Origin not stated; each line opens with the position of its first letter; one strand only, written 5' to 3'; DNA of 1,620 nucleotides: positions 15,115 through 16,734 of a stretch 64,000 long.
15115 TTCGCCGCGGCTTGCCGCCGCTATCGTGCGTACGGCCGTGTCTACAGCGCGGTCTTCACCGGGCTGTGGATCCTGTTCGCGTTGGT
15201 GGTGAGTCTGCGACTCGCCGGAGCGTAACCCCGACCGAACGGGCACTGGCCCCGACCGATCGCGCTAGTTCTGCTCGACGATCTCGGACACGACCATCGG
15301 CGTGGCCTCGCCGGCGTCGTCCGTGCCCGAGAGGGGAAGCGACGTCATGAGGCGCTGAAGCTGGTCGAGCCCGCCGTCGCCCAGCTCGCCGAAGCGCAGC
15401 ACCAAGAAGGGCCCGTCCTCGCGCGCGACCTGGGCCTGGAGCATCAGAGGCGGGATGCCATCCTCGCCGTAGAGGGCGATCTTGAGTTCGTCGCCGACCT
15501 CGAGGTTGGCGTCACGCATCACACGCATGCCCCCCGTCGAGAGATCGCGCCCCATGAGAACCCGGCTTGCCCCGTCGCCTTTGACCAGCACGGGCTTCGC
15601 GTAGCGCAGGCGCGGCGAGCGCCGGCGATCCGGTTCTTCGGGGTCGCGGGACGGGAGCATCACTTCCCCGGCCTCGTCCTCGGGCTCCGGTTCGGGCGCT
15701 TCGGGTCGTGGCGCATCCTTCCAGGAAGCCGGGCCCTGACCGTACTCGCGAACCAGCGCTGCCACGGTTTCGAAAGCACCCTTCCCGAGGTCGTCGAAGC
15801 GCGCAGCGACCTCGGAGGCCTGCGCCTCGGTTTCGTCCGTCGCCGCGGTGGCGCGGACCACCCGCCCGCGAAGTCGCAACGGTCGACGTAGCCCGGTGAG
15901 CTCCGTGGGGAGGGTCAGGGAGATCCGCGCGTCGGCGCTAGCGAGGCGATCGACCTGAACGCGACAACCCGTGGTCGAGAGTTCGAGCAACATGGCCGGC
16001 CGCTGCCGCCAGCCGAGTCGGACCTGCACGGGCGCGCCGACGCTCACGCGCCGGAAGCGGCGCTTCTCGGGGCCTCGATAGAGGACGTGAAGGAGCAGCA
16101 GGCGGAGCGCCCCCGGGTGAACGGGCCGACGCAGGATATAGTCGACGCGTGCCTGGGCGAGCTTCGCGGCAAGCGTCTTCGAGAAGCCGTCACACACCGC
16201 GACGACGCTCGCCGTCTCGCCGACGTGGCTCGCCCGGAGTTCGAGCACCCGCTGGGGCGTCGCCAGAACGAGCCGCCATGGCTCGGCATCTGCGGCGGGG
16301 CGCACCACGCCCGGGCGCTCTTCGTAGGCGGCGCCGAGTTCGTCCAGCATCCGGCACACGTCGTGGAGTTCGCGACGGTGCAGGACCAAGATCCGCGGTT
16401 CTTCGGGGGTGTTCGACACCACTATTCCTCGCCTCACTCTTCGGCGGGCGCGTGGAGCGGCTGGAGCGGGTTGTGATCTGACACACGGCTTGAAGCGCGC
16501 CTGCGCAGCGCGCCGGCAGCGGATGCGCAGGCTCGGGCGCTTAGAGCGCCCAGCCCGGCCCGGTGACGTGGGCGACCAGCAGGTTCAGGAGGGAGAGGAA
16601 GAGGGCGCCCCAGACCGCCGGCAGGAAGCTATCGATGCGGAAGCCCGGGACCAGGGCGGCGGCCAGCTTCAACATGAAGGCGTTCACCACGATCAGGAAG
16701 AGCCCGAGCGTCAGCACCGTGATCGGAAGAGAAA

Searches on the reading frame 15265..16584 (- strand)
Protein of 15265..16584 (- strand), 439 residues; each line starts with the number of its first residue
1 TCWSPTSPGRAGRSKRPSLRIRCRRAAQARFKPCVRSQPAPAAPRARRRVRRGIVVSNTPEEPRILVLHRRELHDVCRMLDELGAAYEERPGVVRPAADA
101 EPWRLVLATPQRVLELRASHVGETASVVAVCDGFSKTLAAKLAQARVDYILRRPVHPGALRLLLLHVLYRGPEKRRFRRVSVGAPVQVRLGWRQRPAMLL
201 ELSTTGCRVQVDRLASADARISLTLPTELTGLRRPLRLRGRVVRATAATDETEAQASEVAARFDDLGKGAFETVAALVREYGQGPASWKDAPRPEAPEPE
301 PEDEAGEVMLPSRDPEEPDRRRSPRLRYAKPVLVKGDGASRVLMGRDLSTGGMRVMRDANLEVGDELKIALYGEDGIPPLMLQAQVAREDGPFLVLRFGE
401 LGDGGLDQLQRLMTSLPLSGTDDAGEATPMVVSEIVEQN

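Call 9: search_protein_families(library=ncbifam, proteins=[window:15265-16584:-], max_evalue=0.001)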
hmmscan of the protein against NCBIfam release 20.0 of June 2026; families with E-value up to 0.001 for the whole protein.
window:15265-16584:- (439 aa): 1 family
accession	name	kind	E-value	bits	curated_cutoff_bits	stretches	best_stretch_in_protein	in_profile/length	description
TIGR02266.1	gmx_TIGR02266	paralog_domain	1.8e-05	24.8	68.7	0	200-266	22-83/96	TIGR02266 family protein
